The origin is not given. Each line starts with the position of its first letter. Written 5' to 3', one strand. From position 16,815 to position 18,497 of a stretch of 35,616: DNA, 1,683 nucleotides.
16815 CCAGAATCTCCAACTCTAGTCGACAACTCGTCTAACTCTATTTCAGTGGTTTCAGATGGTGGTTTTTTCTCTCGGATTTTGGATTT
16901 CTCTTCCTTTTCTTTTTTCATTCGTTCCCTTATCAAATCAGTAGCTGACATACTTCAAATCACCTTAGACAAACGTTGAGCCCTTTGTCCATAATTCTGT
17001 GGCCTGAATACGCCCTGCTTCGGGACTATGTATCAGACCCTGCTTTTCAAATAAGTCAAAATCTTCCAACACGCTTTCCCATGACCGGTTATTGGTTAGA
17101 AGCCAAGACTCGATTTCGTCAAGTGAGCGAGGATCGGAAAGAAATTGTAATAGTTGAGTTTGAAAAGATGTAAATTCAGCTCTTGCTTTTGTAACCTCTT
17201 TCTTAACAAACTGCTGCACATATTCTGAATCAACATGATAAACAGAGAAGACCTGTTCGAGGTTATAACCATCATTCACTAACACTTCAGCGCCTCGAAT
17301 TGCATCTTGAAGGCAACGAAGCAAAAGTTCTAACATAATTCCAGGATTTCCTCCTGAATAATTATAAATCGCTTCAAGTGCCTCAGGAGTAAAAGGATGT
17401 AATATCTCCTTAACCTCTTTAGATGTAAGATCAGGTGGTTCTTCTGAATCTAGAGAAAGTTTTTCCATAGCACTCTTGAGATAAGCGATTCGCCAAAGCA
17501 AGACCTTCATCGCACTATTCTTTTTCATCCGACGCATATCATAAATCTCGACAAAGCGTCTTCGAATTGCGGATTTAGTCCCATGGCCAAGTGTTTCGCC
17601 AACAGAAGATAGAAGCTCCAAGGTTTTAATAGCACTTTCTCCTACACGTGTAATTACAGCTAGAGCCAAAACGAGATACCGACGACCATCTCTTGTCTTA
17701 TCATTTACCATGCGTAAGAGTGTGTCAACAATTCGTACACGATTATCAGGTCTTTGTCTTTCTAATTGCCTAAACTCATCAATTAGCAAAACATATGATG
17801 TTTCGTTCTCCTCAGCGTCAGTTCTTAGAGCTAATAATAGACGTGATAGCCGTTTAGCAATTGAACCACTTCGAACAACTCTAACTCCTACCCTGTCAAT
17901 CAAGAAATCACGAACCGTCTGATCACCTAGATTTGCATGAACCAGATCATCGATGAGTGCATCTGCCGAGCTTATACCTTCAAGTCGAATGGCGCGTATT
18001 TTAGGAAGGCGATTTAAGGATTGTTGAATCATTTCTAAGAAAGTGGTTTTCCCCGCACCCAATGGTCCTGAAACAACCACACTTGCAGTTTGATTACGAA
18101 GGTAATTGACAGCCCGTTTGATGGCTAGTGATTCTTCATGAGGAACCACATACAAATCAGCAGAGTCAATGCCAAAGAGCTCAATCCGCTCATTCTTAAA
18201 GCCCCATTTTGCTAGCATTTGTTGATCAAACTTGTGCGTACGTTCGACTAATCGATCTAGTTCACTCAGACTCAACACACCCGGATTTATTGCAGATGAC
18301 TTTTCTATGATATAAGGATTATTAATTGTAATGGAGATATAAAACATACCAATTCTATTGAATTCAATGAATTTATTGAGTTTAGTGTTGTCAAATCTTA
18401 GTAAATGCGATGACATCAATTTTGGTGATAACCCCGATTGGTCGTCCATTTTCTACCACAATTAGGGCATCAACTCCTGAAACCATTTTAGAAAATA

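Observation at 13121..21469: Arrays of a tandem 9-bp palindromic box (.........) occupy almost every intergenic gap over 8.4 kb on one side of oriC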

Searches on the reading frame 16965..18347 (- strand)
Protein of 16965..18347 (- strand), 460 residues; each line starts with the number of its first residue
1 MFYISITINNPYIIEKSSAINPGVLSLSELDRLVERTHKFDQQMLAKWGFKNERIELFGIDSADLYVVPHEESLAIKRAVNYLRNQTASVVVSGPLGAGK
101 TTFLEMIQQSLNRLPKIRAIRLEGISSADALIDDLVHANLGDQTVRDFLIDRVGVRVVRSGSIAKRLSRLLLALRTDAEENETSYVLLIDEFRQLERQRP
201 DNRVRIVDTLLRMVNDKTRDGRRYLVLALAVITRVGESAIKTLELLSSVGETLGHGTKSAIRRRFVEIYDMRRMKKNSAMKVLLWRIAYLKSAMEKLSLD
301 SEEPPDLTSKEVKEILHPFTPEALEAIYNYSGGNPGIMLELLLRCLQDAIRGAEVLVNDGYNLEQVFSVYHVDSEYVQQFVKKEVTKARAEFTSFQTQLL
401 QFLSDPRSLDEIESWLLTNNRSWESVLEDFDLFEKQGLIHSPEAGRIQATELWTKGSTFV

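Call 8: search_protein_families(library=pfam, proteins=[window:16965-18347:-], max_evalue=0.01)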
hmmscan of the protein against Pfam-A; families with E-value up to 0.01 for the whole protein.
window:16965-18347:- (460 aa): 11 families
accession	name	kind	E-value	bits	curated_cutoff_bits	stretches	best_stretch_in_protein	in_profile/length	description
PF01637.24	ATPase_2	-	2.1e-09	38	33.2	1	76-230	8-155/225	ATPase domain predominantly from Archaea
PF00004.35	AAA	-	9.9e-09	36.2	21.2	1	91-230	2-108/131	ATPase family associated with various cellular activities (AAA)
PF13191.12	AAA_16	-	2.3e-06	28.6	32.6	1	84-195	21-144/167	AAA ATPase domain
PF13401.12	AAA_22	-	8.5e-06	26.6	27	1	86-216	4-110/130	AAA domain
PF02367.23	TsaE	-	0.0011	19.3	26.6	1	77-112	11-46/128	Threonylcarbamoyl adenosine biosynthesis protein TsaE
PF13604.12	AAA_30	-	0.0016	18.6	27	1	79-198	9-103/191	AAA domain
PF20720.3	nSTAND3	-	0.0026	17.9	27.2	1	75-133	6-62/155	Novel STAND NTPase 3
PF02492.25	cobW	-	0.0043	17.1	20.7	1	90-110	3-23/180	CobW/HypB/UreG, nucleotide-binding domain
PF13245.12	AAA_19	-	0.0044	17.6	25.1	0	78-196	3-103/134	AAA domain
PF00437.27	T2SSE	-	0.0061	15.7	24.9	0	79-113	134-168/370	Type II/IV secretion system protein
PF07693.20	KAP_NTPase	-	0.0088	15.8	20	0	81-221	10-86/293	KAP family P-loop domain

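Call 9: find_encoding_contigs(protein=window:16968-18347:-, flank=10000, max_places=10)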
Protein window:16968-18347:- (460 aa): no gene with exactly this product is on record in the collection.

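Call 26: find_related_loci(query=A1, collection=metagenome_contigs, flank=10000)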
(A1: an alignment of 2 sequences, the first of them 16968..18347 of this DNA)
Query A1 (460 aa) in metagenome_contigs; peptide patterns used: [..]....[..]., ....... (x = any residue, [..] = any of these).
600 stretches matched a pattern (row limit reached: there are more); 12 encode a relative of the query (tblastn E <= 1e-3); 12 distinct loci.
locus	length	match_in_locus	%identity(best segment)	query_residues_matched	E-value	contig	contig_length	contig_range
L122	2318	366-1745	83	2-460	0e+0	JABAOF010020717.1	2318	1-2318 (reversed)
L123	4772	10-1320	86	24-460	0e+0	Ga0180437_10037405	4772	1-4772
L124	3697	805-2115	86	24-460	0e+0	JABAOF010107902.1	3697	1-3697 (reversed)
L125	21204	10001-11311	84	24-460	0e+0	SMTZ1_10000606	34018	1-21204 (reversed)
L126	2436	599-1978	79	2-460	0e+0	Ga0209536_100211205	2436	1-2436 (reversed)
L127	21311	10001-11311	85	24-460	0e+0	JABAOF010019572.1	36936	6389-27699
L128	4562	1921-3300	75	2-460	0e+0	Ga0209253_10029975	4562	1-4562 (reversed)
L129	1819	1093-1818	93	24-265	2e-149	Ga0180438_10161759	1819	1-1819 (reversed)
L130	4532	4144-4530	81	2-129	6e-62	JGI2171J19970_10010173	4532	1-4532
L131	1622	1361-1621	89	23-109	3e-47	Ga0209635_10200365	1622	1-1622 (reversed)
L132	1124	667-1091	88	2-165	4e-58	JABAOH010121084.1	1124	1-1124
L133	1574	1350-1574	80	16-90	6e-34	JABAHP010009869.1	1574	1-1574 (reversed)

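Call 29: search_solved_structures(query=window:16968-18347:-, max_evalue=1)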
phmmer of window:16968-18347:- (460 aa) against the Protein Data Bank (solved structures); distinct sequences matched with E-value up to 1: 7.
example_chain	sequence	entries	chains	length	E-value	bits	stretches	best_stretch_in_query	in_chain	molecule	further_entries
6c2u_A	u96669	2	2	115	0.014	17.6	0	89-117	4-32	phosphate-loop protein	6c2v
7cte_D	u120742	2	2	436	0.084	15.1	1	76-195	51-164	Origin recognition complex subunit 4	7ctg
5uj7_C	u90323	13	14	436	0.084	15.1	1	76-195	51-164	Origin recognition complex subunit 4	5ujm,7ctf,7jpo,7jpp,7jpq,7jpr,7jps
9hcj_H0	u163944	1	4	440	0.18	14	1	305-364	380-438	Nuclear pore complex protein nup54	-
9f0x_H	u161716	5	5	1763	0.21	13.8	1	86-152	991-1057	Multifunctional conjugation protein TraI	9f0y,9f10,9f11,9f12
7z66_AAAA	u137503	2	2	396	0.33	13.1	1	77-147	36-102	Inorganic pyrophosphatase TTM1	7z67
5n8o_A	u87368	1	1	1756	0.39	12.9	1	86-152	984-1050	DNA helicase I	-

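Call 31: find_homologous_proteins(query=window:16968-18347:-, max_evalue=0.001)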
Query window:16968-18347:- (460 aa): 72 proteins with E <= 0.001 among 8000 candidates.
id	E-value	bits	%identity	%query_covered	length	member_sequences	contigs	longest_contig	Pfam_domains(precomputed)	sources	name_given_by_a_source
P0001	1.1e-296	1001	100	100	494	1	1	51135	PF00004.36,PF13401.13,PF01637.25,PF13191.13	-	-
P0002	3.9e-249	845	88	95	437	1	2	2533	PF00004.36,PF13401.13,PF01637.25,PF13191.13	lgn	-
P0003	1.1e-244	830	86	95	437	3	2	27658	PF00004.36,PF13401.13,PF01637.25,PF13191.13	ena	-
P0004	1.8e-243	826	84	100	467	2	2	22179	PF00004.36,PF13401.13,PF01637.25,PF13191.13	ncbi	-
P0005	2.5e-243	826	86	95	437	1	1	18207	PF00004.36,PF13401.13,PF01637.25,PF13191.13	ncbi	-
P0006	9.1e-243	824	86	95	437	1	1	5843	PF00004.36,PF13401.13,PF01637.25,PF13191.13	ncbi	-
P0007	1.5e-242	823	85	95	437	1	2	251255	PF00004.36,PF13401.13,PF01637.25,PF13191.13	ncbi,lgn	-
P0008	2.9e-242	822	86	95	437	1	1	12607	PF00004.36,PF13401.13,PF01637.25,PF13191.13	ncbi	-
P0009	4.7e-241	818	86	95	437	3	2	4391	PF00004.36,PF13401.13,PF01637.25,PF13191.13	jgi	jgi:hypothetical protein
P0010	4.8e-240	815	86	95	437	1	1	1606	PF00004.36,PF13401.13,PF01637.25,PF13191.13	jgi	jgi:nucleoside-triphosphatase THEP1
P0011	8.9e-240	814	86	95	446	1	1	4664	PF00004.36,PF13401.13,PF01637.25,PF13191.13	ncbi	-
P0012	2.3e-239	813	85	95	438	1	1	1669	PF00004.36,PF13401.13,PF01637.25,PF13191.13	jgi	jgi:hypothetical protein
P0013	2.9e-239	812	85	95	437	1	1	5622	PF00004.36,PF13401.13,PF01637.25,PF13191.13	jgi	jgi:nucleoside-triphosphatase THEP1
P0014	4.7e-239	812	85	95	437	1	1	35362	PF00004.36,PF13401.13,PF01637.25,PF13191.13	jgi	jgi:nucleoside-triphosphatase THEP1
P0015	4.7e-239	812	84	95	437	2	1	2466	PF00004.36,PF13401.13,PF01637.25,PF13191.13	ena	-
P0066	2.3e-156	539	56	94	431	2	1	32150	PF00004.36,PF13401.13,PF01637.25,PF13191.13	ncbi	ncbi:MAG: AAA family ATPase [Candidatus Ranarchaeia archaeon]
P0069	3.1e-154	532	54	94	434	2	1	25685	PF00004.36,PF13401.13,PF01637.25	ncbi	ncbi:MAG: AAA family ATPase [Candidatus Ranarchaeia archaeon]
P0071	2.9e-152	526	55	94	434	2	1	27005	PF00004.36,PF13401.13,PF01637.25,PF13191.13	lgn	-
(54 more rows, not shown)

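Call 32: find_encoding_contigs(protein=P0066, flank=10000, max_places=3)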
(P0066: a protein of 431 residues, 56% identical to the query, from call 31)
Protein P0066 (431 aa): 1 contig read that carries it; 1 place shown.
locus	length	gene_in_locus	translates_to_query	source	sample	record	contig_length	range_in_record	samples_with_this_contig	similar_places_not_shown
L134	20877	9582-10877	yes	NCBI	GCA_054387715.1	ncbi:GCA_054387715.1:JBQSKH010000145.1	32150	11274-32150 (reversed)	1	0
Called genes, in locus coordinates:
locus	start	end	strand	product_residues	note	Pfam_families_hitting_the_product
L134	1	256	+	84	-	?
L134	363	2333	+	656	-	PF01472:PUA, PF01507:PAPS_reduct, PF00037:Fer4 (faint)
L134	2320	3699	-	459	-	PF02629:CoA_binding, PF13380:CoA_binding_2, PF13607:Succ_CoA_lig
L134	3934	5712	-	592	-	PF09843:DUF2070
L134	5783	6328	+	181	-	PF22794:jr-ZPR1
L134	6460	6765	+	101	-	PF01918:Alba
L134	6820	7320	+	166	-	PF04008:Adenosine_kin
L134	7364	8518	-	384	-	PF00202:Aminotran_3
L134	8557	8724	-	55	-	-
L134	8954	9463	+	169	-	-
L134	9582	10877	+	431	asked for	PF13191:AAA_16 (weak), PF01637:ATPase_2 (weak), PF13401:AAA_22 (weak), PF00004:AAA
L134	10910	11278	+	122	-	-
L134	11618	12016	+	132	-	-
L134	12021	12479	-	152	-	-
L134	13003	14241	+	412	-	PF13191:AAA_16, PF00004:AAA, PF13401:AAA_22, PF22606:Cdc6-ORC-like_ATPase_lid (weak), PF22703:Cdc6_lid, PF09079:WHD_Cdc6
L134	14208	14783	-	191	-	PF00025:Arf, PF00503:G-alpha (faint), PF09439:SRPRB (weak), PF00071:Ras, PF08477:Roc, PF00009:GTP_EFTU (weak)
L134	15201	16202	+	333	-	PF00297:Ribosomal_L3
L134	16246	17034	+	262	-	PF00573:Ribosomal_L4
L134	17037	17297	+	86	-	PF00276:Ribosomal_L23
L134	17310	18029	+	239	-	PF00181:Ribosomal_L2_N, PF03947:Ribosomal_L2_C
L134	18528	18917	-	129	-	PF14894:Lsm_C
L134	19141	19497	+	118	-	PF16992:RNA_pol_RpbG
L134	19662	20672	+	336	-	-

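Call 33: find_encoding_contigs(protein=P0071, flank=10000, max_places=3)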
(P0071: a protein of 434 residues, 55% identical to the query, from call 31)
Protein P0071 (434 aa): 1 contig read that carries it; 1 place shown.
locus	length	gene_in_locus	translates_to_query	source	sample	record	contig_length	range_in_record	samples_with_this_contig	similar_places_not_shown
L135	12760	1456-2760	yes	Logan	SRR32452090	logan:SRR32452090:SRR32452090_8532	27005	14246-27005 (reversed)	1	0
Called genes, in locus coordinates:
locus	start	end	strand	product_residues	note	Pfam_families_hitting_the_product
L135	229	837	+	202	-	PF12844:HTH_19 (weak), PF13560:HTH_31, PF01381:HTH_3, PF00571:CBS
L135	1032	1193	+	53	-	-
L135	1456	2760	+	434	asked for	PF13401:AAA_22 (faint), PF13191:AAA_16 (weak), PF01637:ATPase_2 (weak), PF00004:AAA (faint)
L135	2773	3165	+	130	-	-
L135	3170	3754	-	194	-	PF01558:POR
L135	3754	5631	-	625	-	PF01855:POR_N, PF02775:TPP_enzyme_C, PF12797:Fer4_2 (faint), PF00037:Fer4 (weak)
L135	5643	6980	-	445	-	PF00202:Aminotran_3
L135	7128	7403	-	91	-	PF01918:Alba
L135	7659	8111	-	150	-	PF01597:GCV_H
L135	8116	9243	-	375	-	PF01571:GCV_T, PF08669:GCV_T_C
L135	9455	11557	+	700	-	PF01751:Toprim, PF01131:Topoisom_bac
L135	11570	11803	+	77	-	-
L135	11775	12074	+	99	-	PF09138:Urm1 (weak), PF02597:ThiS (weak)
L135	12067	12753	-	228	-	PF01637:ATPase_2, PF08423:Rad51 (weak)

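Call 37: search_protein_families(library=ncbifam, proteins=[window:16965-18347:-], max_evalue=1)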
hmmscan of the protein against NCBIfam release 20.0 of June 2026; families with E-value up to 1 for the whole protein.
window:16965-18347:- (460 aa): 17 families
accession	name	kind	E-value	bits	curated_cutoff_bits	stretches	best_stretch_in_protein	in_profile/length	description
TIGR00376.1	TIGR00376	hypoth_equivalog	0.0018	16.8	348.9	1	75-138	162-225/639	IGHMBP2 family helicase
TIGR03015.1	pepcterm_ATPase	hypoth_equivalog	0.0021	17.6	324.5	1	75-112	27-68/269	XrtA/PEP-CTERM system-associated ATPase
NF047389.1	ATPase_Sll1717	subfamily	0.003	16.7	75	1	83-212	26-140/454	P-loop ATPase, Sll1717 family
TIGR02204.1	MsbA_rel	hypoth_equivalog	0.014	14.1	780.4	1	78-130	357-407/576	ABC transporter, permease/ATP-binding protein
NF041923.1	QatA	equivalog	0.023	13.3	600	1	76-124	22-70/628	Qat anti-phage system ATPase QatA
TIGR00150.1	T6A_YjeE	equivalog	0.026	14.4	60.1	1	84-111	19-46/135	tRNA (adenosine(37)-N6)-threonylcarbamoyltransferase complex ATPase subunit type 1 TsaE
NF053648.1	pMurE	equivalog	0.033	12.9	600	1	72-153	83-162/464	pseudomurein biosynthesis peptide ligase pMurE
NF000355.4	ribo_prot_ABC_F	equivalog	0.041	12.7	380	1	79-112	331-364/499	ribosomal protection-like ABC-F family protein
NF053733.1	HJMigATPsPINA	equivalog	0.041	12.4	800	0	77-117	234-274/502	holliday junction branch migration ATPase PINA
NF041000.1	ATPase_ComGA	equivalog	0.05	12.6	300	1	79-118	120-159/267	competence type IV pilus ATPase ComGA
NF010248.0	PRK13695.1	equivalog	0.055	13.2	156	1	87-130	3-47/180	NTPase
TIGR02928.1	TIGR02928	subfamily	0.056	12.3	181.3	1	85-217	38-160/366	orc1/cdc6 family replication initiation protein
NF001623.0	PRK00411.1-1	equivalog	0.057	12.1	311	0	86-123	57-94/411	ORC1-type DNA replication protein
NF010068.0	PRK13548.1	equivalog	0.063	12.4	261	1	83-123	27-65/261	heme ABC transporter ATP-binding protein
TIGR02788.1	VirB11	equivalog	0.095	11.7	249.95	1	86-111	143-168/308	P-type DNA transfer ATPase VirB11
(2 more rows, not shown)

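Call 50: search_solved_structures(query=A3, max_evalue=1)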
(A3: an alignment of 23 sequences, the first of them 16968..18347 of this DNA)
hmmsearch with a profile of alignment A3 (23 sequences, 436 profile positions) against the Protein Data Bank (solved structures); distinct sequences matched with E-value up to 1: 13.
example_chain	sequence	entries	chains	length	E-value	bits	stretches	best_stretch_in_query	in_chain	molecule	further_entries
6c2u_A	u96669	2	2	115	0.00012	24.3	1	67-97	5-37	phosphate-loop protein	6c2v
5uj7_C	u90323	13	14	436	0.0039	19.3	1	60-176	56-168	Origin recognition complex subunit 4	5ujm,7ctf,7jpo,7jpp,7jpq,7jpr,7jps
7cte_D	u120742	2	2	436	0.0039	19.3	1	60-176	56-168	Origin recognition complex subunit 4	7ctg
1cev_A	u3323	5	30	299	0.051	15.6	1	228-281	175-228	PROTEIN (ARGINASE)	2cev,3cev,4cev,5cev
5ftb_A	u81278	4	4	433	0.082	14.9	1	53-89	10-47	TPR DOMAIN PROTEIN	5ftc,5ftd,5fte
5fhd_A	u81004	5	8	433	0.082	14.9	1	53-89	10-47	Uncharacterized protein | ATP-dependent DNA helicase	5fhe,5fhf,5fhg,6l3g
5ftf_A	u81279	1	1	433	0.082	14.9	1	53-89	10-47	TPR DOMAIN PROTEIN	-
7rro_h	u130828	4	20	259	0.32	13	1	345-407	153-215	Enkurin, TRPC channel interacting protein | Enkurin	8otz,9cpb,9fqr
9cpc_2I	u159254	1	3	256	0.33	12.9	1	345-407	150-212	Enkurin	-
8i7o_L2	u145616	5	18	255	0.41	12.6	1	345-407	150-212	Enkurin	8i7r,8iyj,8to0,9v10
6n9a_E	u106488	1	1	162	0.45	12.5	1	65-83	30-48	tRNA threonylcarbamoyladenosine biosynthesis protein TsaE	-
2m60_A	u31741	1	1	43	0.48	12.4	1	368-394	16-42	Enterocin JSB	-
3g85_A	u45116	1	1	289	0.62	12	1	318-424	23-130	Transcriptional regulator (LacI family)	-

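Call 52: predict_structure(alignment_id=A3)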
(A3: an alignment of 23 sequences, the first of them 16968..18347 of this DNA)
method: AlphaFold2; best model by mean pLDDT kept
length: 460 residues; sequences in the alignment: 23
mean_pLDDT: 81.9   pTM: 0.74
mean pLDDT of the five models: 81.9, 74.0, 67.9, 66.2, 63.1
residues with pLDDT >= 90: 145; 70-90: 260; 50-70: 24; < 50: 31
segments of 3 or more residues with pLDDT < 50: 1-24, 55-61
pLDDT, mean of each block of 10 residues (from residue 1): 23 26 55 81 88 54 66 88 91 81 86 91 84 90 90 78 87 94 93 79 91 93 93 81 89 89 88 81 86 80 77 91 92 81 89 88 84 91 81 90 91 94 87 82 82 69
secondary structure, 60 per line:
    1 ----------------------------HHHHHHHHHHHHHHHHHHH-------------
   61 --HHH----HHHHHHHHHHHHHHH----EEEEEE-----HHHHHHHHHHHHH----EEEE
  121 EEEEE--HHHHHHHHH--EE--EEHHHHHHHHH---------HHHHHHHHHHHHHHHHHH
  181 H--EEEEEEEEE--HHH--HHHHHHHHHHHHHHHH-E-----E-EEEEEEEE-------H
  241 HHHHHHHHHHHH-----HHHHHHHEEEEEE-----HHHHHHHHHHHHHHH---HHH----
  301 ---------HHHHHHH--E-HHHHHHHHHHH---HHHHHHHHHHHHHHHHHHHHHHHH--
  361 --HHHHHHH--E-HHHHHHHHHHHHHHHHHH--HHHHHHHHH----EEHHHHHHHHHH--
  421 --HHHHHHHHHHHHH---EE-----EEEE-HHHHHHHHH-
elements in order: H29-47 H70-84 E89-94 H100-112 E117-125 H128-136 H145-153 H163-181 E184-192 H200-215 E225-232 H240-252 H258-264 E265-270 H276-290 H310-316 H321-331 H335-358 H363-369 H374-391 H394-402 H409-418 H423-435 E446-449 H451-459

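Call 56: fold_search(model_id=the predicted structure, library=pdb)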
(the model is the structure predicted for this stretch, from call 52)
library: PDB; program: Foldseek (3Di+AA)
matches with E <= 10: 1338; with E <= 0.001: 159
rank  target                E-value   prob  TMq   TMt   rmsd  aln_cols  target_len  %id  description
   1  1w5t_A                2.0e-09  1.00  0.43  0.48   8.7       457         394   14  Structure of the Aeropyrum Pernix ORC2 protein (ADPNP-ADP complexes) (released 2004-10-05)
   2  1w5t_C                1.6e-08  1.00  0.40  0.45  13.1       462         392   14  Structure of the Aeropyrum Pernix ORC2 protein (ADPNP-ADP complexes) (released 2004-10-05)
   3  7jgr_D                2.2e-08  1.00  0.37  0.38  14.3       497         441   14  Structure of Drosophila ORC bound to DNA (84 bp) and Cdc6 (released 2020-09-09)
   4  1w5s_B                2.6e-08  1.00  0.41  0.46   9.6       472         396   15  Structure of the Aeropyrum Pernix ORC2 protein (ADP form) (released 2004-10-05)
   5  2qby_A                8.8e-08  1.00  0.39  0.48   9.8       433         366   15  Crystal structure of a heterodimer of Cdc6/Orc1 initiators bound to origin DNA (from S. solfataricus) (released 2007-09-11)
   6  8s0e_G                8.8e-08  1.00  0.37  0.49  12.8       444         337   14  H. sapiens OCCM bound to double stranded DNA (released 2024-10-02)
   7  1w5s_A                4.5e-07  1.00  0.43  0.49   9.0       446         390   14  Structure of the Aeropyrum Pernix ORC2 protein (ADP form) (released 2004-10-05)
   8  7jps_D                5.3e-07  1.00  0.38  0.42  13.9       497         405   13  ORC-DNA: Human Origin Recognition Complex (ORC) with DNA bound in the core (released 2020-09-09)
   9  6rqc_D                6.9e-07  1.00  0.40  0.42  12.5       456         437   11  Cryo-EM structure of an MCM loading intermediate (released 2019-11-20)
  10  7jpo_D                9.6e-07  1.00  0.36  0.40  13.6       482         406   13  ORC-O1AAA: Human Origin Recognition Complex (ORC) with dynamic/unresolved ORC2 WH (released 2020-09-02)
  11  6wgg_A                1.5e-06  1.00  0.38  0.41  14.5       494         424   12  Atomic model of pre-insertion mutant OCCM-DNA complex(ORC-Cdc6-Cdt1-Mcm2-7 with Mcm6 WHD truncation) (released 2020-07-15)
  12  6wgi_A                1.6e-06  1.00  0.38  0.41  14.5       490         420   12  Atomic model of the mutant OCCM (ORC-Cdc6-Cdt1-Mcm2-7 with Mcm6 WHD truncation) loaded on DNA at 10.5 A resolution (released 2020-07-15)
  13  2a5y_C                2.3e-06  1.00  0.40  0.47  12.7       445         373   11  Structure of a CED-4/CED-9 complex (released 2005-10-11)
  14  4xgc_E                4.6e-06  1.00  0.36  0.40  15.3       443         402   13  Crystal structure of the eukaryotic origin recognition complex (released 2015-04-01)
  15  8jol_B                5.2e-06  1.00  0.38  0.36  16.6       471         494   11  cryo-EM structure of the CED-4/CED-3 holoenzyme (released 2023-06-28)
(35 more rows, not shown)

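Call 60: search_protein_families(library=pfam, proteins=[L134:8954-9463:+, L134:10910-11278:+, L134:11618-12016:+, L134:12021-12479:-, L134:8557-8724:-, L135:1032-1193:+, L135:2773-3165:+], max_evalue=0.1)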
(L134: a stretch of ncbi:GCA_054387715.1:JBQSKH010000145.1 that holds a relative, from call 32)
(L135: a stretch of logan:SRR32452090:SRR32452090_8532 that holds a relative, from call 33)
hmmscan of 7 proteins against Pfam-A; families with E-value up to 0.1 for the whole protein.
L134:8954-9463:+ (169 aa): 0 families

L134:10910-11278:+ (122 aa): 0 families

L134:11618-12016:+ (132 aa): 4 families
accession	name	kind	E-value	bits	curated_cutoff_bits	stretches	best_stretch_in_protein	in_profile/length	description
PF06757.18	Ins_allergen_rp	-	0.003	17.9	23.2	1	49-97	122-170/174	Insect allergen related repeat, nitrile-specifier detoxification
PF24825.1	SNU71_RBD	-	0.0049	17.8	27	1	10-88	11-91/111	SNU71 RNA binding domain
PF00303.24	Thymidylat_synt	-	0.05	13.2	24.3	1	8-65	46-101/266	Thymidylate synthase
PF10274.15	ParcG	-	0.069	13.8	22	0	62-111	86-134/183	Parkin co-regulated protein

L134:12021-12479:- (152 aa): 0 families

L134:8557-8724:- (55 aa): 0 families

L135:1032-1193:+ (53 aa): 1 family
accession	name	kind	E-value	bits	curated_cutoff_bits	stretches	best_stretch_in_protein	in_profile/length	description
PF21490.2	PB2_cap-binding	-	0.07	13.6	27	1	7-46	51-89/121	Polymerase basic protein 2, cap-binding domain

L135:2773-3165:+ (130 aa): 1 family
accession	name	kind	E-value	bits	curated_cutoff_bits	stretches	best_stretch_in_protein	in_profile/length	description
PF03105.24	SPX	-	0.0044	17.6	27.8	1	13-129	228-309/340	SPX domain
